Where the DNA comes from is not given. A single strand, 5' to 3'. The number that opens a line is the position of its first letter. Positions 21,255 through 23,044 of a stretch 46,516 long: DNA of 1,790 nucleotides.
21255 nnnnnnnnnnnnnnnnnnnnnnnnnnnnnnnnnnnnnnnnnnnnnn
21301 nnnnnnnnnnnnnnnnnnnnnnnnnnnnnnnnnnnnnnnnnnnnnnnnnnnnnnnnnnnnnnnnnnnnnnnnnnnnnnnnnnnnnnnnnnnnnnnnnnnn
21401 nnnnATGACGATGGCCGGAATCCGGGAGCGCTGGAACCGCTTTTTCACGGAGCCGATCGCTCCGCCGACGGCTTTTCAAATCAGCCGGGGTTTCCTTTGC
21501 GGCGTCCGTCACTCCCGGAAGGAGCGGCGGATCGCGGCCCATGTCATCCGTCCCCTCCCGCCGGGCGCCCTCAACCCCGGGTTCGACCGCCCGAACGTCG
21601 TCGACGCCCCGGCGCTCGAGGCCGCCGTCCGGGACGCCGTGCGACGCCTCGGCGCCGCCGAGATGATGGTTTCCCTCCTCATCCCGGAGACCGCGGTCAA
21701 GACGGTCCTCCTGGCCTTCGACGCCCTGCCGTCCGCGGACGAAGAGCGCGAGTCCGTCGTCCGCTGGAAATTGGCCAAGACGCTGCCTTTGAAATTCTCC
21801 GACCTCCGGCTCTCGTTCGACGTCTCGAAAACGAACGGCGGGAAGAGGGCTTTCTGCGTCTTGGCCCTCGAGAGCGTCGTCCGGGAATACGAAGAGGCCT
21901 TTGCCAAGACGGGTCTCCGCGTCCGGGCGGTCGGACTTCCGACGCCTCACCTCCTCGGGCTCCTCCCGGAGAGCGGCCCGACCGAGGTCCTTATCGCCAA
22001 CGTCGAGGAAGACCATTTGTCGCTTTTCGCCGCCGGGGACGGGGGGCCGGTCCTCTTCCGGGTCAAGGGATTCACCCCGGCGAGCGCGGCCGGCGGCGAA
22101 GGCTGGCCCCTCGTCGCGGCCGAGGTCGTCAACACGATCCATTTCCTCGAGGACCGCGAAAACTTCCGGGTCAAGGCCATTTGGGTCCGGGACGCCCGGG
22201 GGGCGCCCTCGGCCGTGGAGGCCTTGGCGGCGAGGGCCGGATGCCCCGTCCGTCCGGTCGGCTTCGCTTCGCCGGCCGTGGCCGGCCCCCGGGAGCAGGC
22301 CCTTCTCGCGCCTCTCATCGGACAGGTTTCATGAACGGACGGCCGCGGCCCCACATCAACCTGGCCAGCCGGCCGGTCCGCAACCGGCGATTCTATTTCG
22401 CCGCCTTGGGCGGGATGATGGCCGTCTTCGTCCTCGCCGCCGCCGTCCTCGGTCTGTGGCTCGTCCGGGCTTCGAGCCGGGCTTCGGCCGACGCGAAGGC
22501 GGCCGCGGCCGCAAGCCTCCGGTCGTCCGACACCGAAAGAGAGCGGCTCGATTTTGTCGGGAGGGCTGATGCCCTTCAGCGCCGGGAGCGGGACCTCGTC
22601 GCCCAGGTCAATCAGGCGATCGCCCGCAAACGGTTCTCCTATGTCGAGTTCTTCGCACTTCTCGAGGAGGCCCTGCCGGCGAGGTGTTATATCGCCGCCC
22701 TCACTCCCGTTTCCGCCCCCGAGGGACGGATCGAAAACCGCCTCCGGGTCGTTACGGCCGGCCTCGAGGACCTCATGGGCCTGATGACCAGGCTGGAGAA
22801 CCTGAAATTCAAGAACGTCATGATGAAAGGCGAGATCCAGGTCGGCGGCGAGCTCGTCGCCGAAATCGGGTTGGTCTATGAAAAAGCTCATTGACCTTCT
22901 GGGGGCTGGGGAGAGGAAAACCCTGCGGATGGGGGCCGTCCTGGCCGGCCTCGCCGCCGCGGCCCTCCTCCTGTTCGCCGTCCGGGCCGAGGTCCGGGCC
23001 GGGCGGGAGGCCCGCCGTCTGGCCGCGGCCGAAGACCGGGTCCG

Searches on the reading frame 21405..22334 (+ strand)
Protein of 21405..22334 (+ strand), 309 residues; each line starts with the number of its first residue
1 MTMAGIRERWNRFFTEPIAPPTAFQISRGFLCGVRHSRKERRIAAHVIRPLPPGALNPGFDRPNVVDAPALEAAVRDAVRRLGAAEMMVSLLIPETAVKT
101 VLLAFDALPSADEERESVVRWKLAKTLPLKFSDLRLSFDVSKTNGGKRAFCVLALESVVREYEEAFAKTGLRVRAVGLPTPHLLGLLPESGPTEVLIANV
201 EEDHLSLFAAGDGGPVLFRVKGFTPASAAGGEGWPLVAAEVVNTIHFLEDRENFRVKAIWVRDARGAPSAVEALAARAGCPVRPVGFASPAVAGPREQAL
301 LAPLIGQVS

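Call 4: search_protein_families(library=pfam, proteins=[window:21405-22334:+], max_evalue=0.1)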
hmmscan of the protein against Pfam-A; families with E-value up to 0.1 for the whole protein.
window:21405-22334:+ (309 aa): 1 family
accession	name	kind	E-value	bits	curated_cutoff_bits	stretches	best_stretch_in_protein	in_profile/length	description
PF11104.14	PilM_2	-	0.0055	16.1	27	1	37-144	17-119/340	Type IV pilus assembly protein PilM;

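Call 13: search_protein_families(library=ncbifam, proteins=[window:21405-22334:+], max_evalue=0.1)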
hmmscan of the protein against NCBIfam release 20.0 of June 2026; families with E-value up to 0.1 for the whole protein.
window:21405-22334:+ (309 aa): 1 family
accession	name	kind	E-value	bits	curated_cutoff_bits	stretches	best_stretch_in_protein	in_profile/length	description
TIGR01175.1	pilM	subfamily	0.00026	20.1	133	1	46-177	32-163/348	type IV pilus assembly protein PilM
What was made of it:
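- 21405..22334 (+): M: cytoplasmic PilM-like actin-fold protein (309 aa, no membrane segment). Sequence-level PilM_2/TIGR01175 hits are weak (calls 4, 13).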

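Call 21: find_homologous_proteins(query=window:21405-22334:+, max_evalue=0.001)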
Query window:21405-22334:+ (309 aa): 35 proteins with E <= 0.001 among 8000 candidates.
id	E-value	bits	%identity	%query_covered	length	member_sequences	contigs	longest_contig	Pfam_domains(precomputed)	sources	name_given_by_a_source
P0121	2.1e-198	676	100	100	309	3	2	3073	-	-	-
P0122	2.4e-157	541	79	99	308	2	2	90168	-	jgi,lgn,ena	-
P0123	8.4e-129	447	68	98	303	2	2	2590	-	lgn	-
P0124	1.7e-125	437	68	98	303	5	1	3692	-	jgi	jgi:hypothetical protein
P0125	3.2e-125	436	65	99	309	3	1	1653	-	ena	-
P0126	2.9e-120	419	63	99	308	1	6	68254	-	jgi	jgi:hypothetical protein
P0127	8.9e-120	418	64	99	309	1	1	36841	-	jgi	jgi:type IV pilus assembly protein PilM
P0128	1.8e-59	220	40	100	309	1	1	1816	-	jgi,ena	-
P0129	1.8e-52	197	36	98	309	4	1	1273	-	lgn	-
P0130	1.8e-52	197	37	97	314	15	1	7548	-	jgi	jgi:hypothetical protein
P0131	6.6e-52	195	38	96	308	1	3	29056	-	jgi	jgi:hypothetical protein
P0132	1.1e-51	194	38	98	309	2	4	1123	-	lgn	-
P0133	2.0e-51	193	37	97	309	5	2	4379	-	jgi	jgi:hypothetical protein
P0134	7.9e-51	191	35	98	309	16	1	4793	-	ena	-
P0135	9.2e-51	191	37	98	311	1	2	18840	-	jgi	jgi:hypothetical protein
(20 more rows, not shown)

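Call 23: find_related_loci(query=A1, collection=genome_contigs, flank=10000)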
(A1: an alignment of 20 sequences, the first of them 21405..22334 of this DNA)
Query A1 (309 aa) in genome_contigs; peptide patterns used: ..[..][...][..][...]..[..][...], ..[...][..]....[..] (x = any residue, [..] = any of these).
117 stretches matched a pattern; 74 encode a relative of the query (tblastn E <= 1e-3); 72 distinct loci.
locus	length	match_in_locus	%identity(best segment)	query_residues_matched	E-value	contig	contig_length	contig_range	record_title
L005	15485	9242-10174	45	2-308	2e-80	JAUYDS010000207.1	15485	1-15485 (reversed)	MAG: Candidatus Aminicenantes bacterium isolate C20_metabat.bin.45 C20_k141_347561, whole genome shotgun sequence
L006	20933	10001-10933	42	2-308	1e-75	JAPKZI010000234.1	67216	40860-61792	MAG: Candidatus Aminicenantes bacterium isolate LacPavin_0920_SED5_MAG_59_17 LacPavin_0920_SED5_scaffold_1924801, whole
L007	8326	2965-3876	36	8-308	6e-59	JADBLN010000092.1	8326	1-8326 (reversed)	MAG: Acidobacteria bacterium isolate Bin2_14.8m NODE_453_length_8326_cov_15.886350, whole genome shotgun sequence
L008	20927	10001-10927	37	1-309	7e-59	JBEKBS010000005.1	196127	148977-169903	MAG: Candidatus Aminicenantales bacterium isolate SPRUCE 141 SPRUCE_141_5, whole genome shotgun sequence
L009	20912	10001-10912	35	8-308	2e-58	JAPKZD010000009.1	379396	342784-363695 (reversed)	MAG: Candidatus Aminicenantes bacterium isolate LacPavin_0419_WC70L_MAG_62_11 LacPavin_0419_WC70L_scaffold_54723, whole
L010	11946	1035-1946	36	8-308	4e-58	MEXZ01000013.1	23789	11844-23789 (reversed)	MAG: Candidatus Aminicenantes bacterium RBG_13_64_14 RBG_13_scaffold_13301, whole genome shotgun sequence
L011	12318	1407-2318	35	8-308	1e-57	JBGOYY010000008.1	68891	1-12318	MAG: Candidatus Aminicenantia bacterium isolate OBJ_0618_130150_31 k141_1552812_length_68891_cov_69.3786, whole genome s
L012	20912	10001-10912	35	8-308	2e-57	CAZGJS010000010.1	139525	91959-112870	MAG TPA_asm: uncultured Eubacteriales bacterium isolate SRP302447_co1_263 genome assembly, contig: NODE_448_length_13952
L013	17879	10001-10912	35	8-308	4e-57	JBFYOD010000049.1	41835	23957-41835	MAG: Candidatus Aminicenantes bacterium isolate PPR_0111 PPR_0111.fa_k121_566296, whole genome shotgun sequence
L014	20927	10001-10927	36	1-309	4e-57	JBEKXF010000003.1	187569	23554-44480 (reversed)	MAG: Candidatus Aminicenantales bacterium isolate SPRUCE 645 SPRUCE_645_3, whole genome shotgun sequence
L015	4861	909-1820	35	8-308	2e-56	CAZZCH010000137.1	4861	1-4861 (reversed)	MAG TPA_asm: uncultured Eubacteriales bacterium isolate SRP178699_co1_153 genome assembly, contig: NODE_26200_length_486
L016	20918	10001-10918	36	6-308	1e-55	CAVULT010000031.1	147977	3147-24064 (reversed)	MAG: Candidatus Aminicenantes bacterium isolate MFD01872.bin.3.371 genome assembly, contig: contig_74718, whole genome s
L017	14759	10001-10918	37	8-308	2e-55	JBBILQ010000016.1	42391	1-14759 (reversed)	MAG: Candidatus Aminicenantes bacterium isolate RVF170221_bin_212 NODE_687_length_42391_cov_6.368008, whole genome shotg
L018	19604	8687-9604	37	6-308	3e-55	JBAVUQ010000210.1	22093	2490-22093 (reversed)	MAG: Candidatus Aminicenantales bacterium isolate MFD02222_ilm_asm_bin1 k127_210068, whole genome shotgun sequence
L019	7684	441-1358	41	9-309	2e-54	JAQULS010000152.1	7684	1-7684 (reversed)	MAG: Acidobacteriota bacterium isolate STD1_136 NODE_30820_length_7684_cov_4.069737_Sandtown_D1, whole genome shotgun se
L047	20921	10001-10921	36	3-309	4e-50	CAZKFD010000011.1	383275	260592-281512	MAG TPA_asm: uncultured Eubacteriales bacterium isolate SRP140028_co1_355 genome assembly, contig: k141_6234621, whole g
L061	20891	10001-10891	38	13-309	9e-42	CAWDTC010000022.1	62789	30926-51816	MAG: Candidatus Aminicenantes bacterium isolate MFD04492.bin.2.50 genome assembly, contig: contig_48603, whole genome sh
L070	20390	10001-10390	33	48-171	2e-11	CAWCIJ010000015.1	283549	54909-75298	MAG: uncultured Nitrospiraceae bacterium isolate MFD00962.bin.1.147 genome assembly, contig: contig_87859, whole genome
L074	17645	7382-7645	32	90-173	5e-9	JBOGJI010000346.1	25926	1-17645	MAG: Thermoanaerobaculia bacterium isolate M3-S_maxbin2.bin.168_sub k127_2263850, whole genome shotgun sequence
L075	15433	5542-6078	25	24-200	6e-9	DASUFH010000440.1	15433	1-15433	MAG TPA_asm: Terriglobia bacterium isolate SMAG_U1374 k141_401377, whole genome shotgun sequence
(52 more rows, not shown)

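Call 34: search_protein_families(library=pfam, proteins=[L070:2699-5080:+, L070:5077-5583:+, L070:5507-5959:+, L070:5895-6809:+, L070:9857-10864:+, L070:10868-11497:+, L070:11494-12090:+, L070:12020-12679:+, L070:12681-13310:+, L070:16762-17388:+], max_evalue=0.01)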
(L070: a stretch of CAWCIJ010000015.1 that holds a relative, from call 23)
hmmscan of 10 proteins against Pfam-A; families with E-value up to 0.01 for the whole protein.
L070:2699-5080:+ (793 aa): 11 families
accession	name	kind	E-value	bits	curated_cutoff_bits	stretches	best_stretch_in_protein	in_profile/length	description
PF00263.26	Secretin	-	1.7e-34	119.3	27.5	1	416-591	3-169/169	Bacterial type II and III secretion system protein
PF07719.23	TPR_2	-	5e-11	42.3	27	1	46-71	7-32/34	Tetratricopeptide repeat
PF03958.22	Secretin_N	-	8.8e-11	42.3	28.2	1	283-339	2-66/69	Bacterial type II/III secretion system short domain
PF13414.12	TPR_11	-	2.3e-08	34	26.8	1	47-71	1-25/42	TPR repeat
PF07660.19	STN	-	7e-07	29.4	28.4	1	219-268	1-51/52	Secretin and TonB N terminus short domain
PF00515.34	TPR_1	-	1.2e-06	28.5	27.8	0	94-120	7-33/34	Tetratricopeptide repeat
PF13428.12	TPR_14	-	1.7e-06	28.6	23.5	0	46-81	7-42/44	Tetratricopeptide repeat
PF23914.1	TPR_CcmH_CycH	-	7.5e-05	23.1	42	0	95-147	57-109/158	Cytochrome c-type biogenesis protein H TPR domain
PF16344.10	FecR_C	-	8.7e-05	22.9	24.4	1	199-252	2-57/70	FecR, C-terminal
PF13432.12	TPR_16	-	0.00034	21.4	32.7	1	46-120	3-63/65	Tetratricopeptide repeat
PF00963.24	Cohesin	-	0.00046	20.8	24.1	1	669-763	5-105/139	Cohesin domain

L070:5077-5583:+ (168 aa): 1 family
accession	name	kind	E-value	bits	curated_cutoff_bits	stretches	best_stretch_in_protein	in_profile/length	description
PF07963.17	N_methyl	-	3.8e-06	26.7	21.2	1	1-26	2-27/27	Prokaryotic N-terminal methylation motif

L070:5507-5959:+ (150 aa): 2 families
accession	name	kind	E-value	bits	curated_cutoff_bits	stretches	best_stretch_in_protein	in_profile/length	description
PF07963.17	N_methyl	-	8.6e-08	31.9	21.2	1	32-54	4-26/27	Prokaryotic N-terminal methylation motif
PF08334.16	T2SSG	-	0.0079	16.7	21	0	63-135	7-89/108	Type II secretion system (T2SS), protein G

L070:5895-6809:+ (304 aa): 3 families
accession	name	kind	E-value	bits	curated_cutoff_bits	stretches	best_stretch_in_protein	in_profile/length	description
PF01476.26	LysM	-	5e-11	42.8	20.9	1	245-286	2-43/43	LysM domain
PF00038.26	Filament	-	0.0045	17.1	40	1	71-146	196-275/313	Intermediate filament protein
PF08614.16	ATG16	-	0.0046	17.6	33.7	1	72-167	89-184/200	Autophagy protein 16 (ATG16)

L070:9857-10864:+ (335 aa): 1 family
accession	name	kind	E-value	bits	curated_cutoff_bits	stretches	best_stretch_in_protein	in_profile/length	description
PF11104.14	PilM_2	-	0.00014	21.3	27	1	114-237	87-211/340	Type IV pilus assembly protein PilM;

L070:10868-11497:+ (209 aa): 1 family
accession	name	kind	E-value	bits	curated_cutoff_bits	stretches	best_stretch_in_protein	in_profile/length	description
PF05137.18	PilN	-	9.5e-08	32.4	22.8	1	129-202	2-76/78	Fimbrial assembly protein (PilN)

L070:11494-12090:+ (198 aa): 0 families

L070:12020-12679:+ (219 aa): 0 families

L070:12681-13310:+ (209 aa): 0 families

L070:16762-17388:+ (208 aa): 2 families
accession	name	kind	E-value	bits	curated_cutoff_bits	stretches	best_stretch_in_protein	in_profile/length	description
PF08334.16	T2SSG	-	2.5e-40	137.3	21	1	94-202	2-108/108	Type II secretion system (T2SS), protein G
PF07963.17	N_methyl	-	1.9e-06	27.6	21.2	1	70-90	6-26/27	Prokaryotic N-terminal methylation motif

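Call 35: search_protein_families(library=pfam, proteins=[L074:6989-8074:+, L074:8823-9407:+, L074:9404-9946:+, L074:9463-12732:+, L074:12733-13188:+, L074:13748-14431:+, L075:5473-6378:+, L075:6360-6953:+, L075:6953-7528:+, L075:8118-9131:+], max_evalue=0.01)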
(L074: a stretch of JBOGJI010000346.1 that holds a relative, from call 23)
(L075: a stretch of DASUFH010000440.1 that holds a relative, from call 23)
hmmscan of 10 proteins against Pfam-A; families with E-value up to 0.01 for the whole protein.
L074:6989-8074:+ (361 aa): 0 families

L074:8823-9407:+ (194 aa): 2 families
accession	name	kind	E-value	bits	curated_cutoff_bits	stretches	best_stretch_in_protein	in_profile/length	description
PF04350.18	PilO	-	3.2e-05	24.5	22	1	44-179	5-138/145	Pilus assembly protein, PilO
PF10741.14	T2SSM_b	-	0.0011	19.2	21.7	1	94-180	17-108/111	Type II secretion system (T2SS), protein M subtype b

L074:9404-9946:+ (180 aa): 0 families

L074:9463-12732:+ (1089 aa): 9 families
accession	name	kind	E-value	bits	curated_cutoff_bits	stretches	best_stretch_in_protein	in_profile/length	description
PF00263.26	Secretin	-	3.5e-45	154.1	27.5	1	527-696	2-169/169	Bacterial type II and III secretion system protein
PF03958.22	Secretin_N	-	1.3e-09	38.6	28.2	1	404-461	2-67/69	Bacterial type II/III secretion system short domain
PF07719.23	TPR_2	-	3.8e-07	30.2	27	0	234-265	3-34/34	Tetratricopeptide repeat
PF00963.24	Cohesin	-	4.7e-07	30.5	24.1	1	937-1061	1-133/139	Cohesin domain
PF13414.12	TPR_11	-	7.7e-06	25.9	26.8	1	241-267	3-29/42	TPR repeat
PF13428.12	TPR_14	-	0.00082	20.3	23.5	0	191-226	8-43/44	Tetratricopeptide repeat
PF00515.34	TPR_1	-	0.0018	18.5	27.8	0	196-217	13-34/34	Tetratricopeptide repeat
PF24575.1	TPR_Slam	-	0.0054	17.6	35.2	0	191-224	54-87/104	Surface lipoprotein assembly modifier, N-terminal TPR repeats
PF13432.12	TPR_16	-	0.0076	17.1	32.7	0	191-265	4-64/65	Tetratricopeptide repeat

L074:12733-13188:+ (151 aa): 1 family
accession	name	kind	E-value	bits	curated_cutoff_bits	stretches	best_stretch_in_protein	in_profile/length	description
PF07963.17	N_methyl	-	6.5e-07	29.1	21.2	1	1-27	1-27/27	Prokaryotic N-terminal methylation motif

L074:13748-14431:+ (227 aa): 0 families

L075:5473-6378:+ (301 aa): 1 family
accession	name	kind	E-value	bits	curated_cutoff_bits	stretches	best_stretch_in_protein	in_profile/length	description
PF11104.14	PilM_2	-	0.0063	15.9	27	1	52-179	30-155/340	Type IV pilus assembly protein PilM;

L075:6360-6953:+ (197 aa): 1 family
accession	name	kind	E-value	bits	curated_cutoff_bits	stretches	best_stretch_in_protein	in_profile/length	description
PF05137.18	PilN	-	3.8e-06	27.3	22.8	1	105-171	2-63/78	Fimbrial assembly protein (PilN)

L075:6953-7528:+ (191 aa): 2 families
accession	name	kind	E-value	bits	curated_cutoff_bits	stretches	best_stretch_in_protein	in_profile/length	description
PF04350.18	PilO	-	1.8e-05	25.4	22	1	51-188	18-144/145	Pilus assembly protein, PilO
PF10741.14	T2SSM_b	-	0.0022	18.3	21.7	1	90-181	16-106/111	Type II secretion system (T2SS), protein M subtype b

L075:8118-9131:+ (337 aa): 0 families

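Call 55: predict_structure(alignment_id=A1)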
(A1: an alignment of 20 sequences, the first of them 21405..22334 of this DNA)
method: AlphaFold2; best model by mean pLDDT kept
length: 309 residues; sequences in the alignment: 20
mean_pLDDT: 85.8   pTM: 0.87
mean pLDDT of the five models: 85.8, 84.3, 82.9, 73.4, 73.1
residues with pLDDT >= 90: 144; 70-90: 126; 50-70: 35; < 50: 4
segments of 3 or more residues with pLDDT < 50: 227-230
pLDDT, mean of each block of 10 residues (from residue 1): 63 66 92 91 92 89 89 95 85 92 86 87 82 75 72 89 92 91 89 92 92 87 63 80 95 94 81 90 89 89 89
secondary structure, 60 per line:
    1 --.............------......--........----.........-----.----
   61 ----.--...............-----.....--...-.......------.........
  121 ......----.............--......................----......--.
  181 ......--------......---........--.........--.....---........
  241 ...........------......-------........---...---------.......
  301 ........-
elements in order: H3-15 E22-27 E30-37 E42-50 H68-82 E88-92 E99-105 H112-126 E134-143 E146-155 H156-167 E172-177 H180-186 E195-200 E204-211 E214-222 H225-229 H233-251 E258-263 H271-278 E282-284 H294-308
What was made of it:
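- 21405..22334 (+): AF2 model with pLDDT 85.8 and pTM 0.87 (call 55).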

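Call 58: fold_search(model_id=the predicted structure, library=pdb)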
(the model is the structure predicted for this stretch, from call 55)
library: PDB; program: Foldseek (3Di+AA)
matches with E <= 10: 1565; with E <= 0.001: 116
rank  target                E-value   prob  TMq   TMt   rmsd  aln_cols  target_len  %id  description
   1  5eq6_A                1.9e-19  1.00  0.66  0.58   6.3       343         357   16  Pseudomonas aeruginosa PilM bound to AMP-PNP (released 2016-04-27)
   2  5eou_B                1.3e-18  1.00  0.73  0.65   4.8       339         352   15  Pseudomonas aeruginosa PilM:PilN1-12 bound to ATP (released 2016-04-27)
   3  5eox_B                2.3e-18  1.00  0.67  0.60   6.3       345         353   16  Pseudomonas aeruginosa PilM bound to ADP (released 2016-04-27)
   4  5eq6_B                2.5e-18  1.00  0.64  0.57   6.6       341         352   16  Pseudomonas aeruginosa PilM bound to AMP-PNP (released 2016-04-27)
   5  5eou_A                4.8e-18  1.00  0.69  0.65   5.0       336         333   15  Pseudomonas aeruginosa PilM:PilN1-12 bound to ATP (released 2016-04-27)
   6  5eox_A                5.7e-18  1.00  0.67  0.60   6.4       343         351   16  Pseudomonas aeruginosa PilM bound to ADP (released 2016-04-27)
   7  5eoy_A                1.7e-17  1.00  0.66  0.58   6.4       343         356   16  Pseudomonas aeruginosa SeMet-PilM bound to ADP (released 2016-04-27)
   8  5eoy_B                2.7e-17  1.00  0.67  0.59   6.3       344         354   16  Pseudomonas aeruginosa SeMet-PilM bound to ADP (released 2016-04-27)
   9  3jc8_Ma               4.8e-16  1.00  0.69  0.61   5.1       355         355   14  Architectural model of the type IVa pilus machine in a piliated state (released 2016-03-16)
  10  2ych_A                1.2e-15  1.00  0.75  0.69   4.1       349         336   17  PilM-PilN type IV pilus biogenesis complex (released 2011-05-11)
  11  3wt0_D                6.9e-13  1.00  0.62  0.52   7.3       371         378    9  Crystal Structure Analysis of Cell Division Protein (released 2015-04-29)
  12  3wt0_C                1.2e-12  1.00  0.61  0.52   8.7       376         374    9  Crystal Structure Analysis of Cell Division Protein (released 2015-04-29)
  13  3wqt_C                2.1e-12  1.00  0.63  0.54   8.4       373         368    9  Staphylococcus aureus FtsA complexed with AMPPNP (released 2014-10-08)
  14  7q6f_A                2.7e-12  1.00  0.64  0.53   6.6       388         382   12  Vibrio maritimus FtsA 1-396 ATP, double filament (released 2022-09-21)
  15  3wt0_A                3.4e-12  1.00  0.61  0.52   7.1       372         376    9  Crystal Structure Analysis of Cell Division Protein (released 2015-04-29)
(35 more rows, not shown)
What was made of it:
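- On Type IVa pilus system: PilM by fold (call 58).
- Checked: The model has pLDDT 85.8, and the ten best Foldseek matches are all PilM, with E down to 2e-19 (calls 55, 58).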

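Call 90: search_protein_families(library=pfam, proteins=[L061:11989-13260:+, L047:12018-13283:+, L074:13302-13754:+, L070:12681-13310:+], max_evalue=0.01)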
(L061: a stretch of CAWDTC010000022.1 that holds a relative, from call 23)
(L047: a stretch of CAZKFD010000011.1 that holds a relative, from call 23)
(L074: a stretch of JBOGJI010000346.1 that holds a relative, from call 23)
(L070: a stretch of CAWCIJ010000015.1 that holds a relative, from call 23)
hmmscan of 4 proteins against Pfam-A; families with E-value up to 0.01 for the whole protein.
L061:11989-13260:+ (423 aa): 1 family
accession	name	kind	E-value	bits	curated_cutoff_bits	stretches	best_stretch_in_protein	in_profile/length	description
PF11741.13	AMIN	-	2.5e-11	44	20.5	1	161-254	7-100/101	AMIN domain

L047:12018-13283:+ (421 aa): 1 family
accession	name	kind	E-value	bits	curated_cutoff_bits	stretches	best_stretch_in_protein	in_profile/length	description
PF11741.13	AMIN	-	3.5e-12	46.7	20.5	1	161-254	7-100/101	AMIN domain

L074:13302-13754:+ (150 aa): 2 families
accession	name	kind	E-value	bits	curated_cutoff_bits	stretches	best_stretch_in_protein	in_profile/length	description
PF07963.17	N_methyl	-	1.4e-07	31.2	21.2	1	18-41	3-26/27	Prokaryotic N-terminal methylation motif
PF08334.16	T2SSG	-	0.006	17.1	21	0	48-112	5-62/108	Type II secretion system (T2SS), protein G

L070:12681-13310:+ (209 aa): 0 families

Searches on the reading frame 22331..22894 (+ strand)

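Call 4: search_protein_families(library=pfam, proteins=[window:22331-22894:+], max_evalue=0.1)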
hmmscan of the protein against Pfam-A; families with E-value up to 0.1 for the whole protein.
window:22331-22894:+ (187 aa): 0 families

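Call 13: search_protein_families(library=ncbifam, proteins=[window:22331-22894:+], max_evalue=0.1)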
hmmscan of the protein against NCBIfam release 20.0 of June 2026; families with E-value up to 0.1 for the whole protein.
window:22331-22894:+ (187 aa): 1 family
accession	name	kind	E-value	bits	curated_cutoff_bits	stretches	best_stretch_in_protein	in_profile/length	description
NF052375.1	antisigma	equivalog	0.017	15.2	100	1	14-90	76-151/217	anti-sigma factor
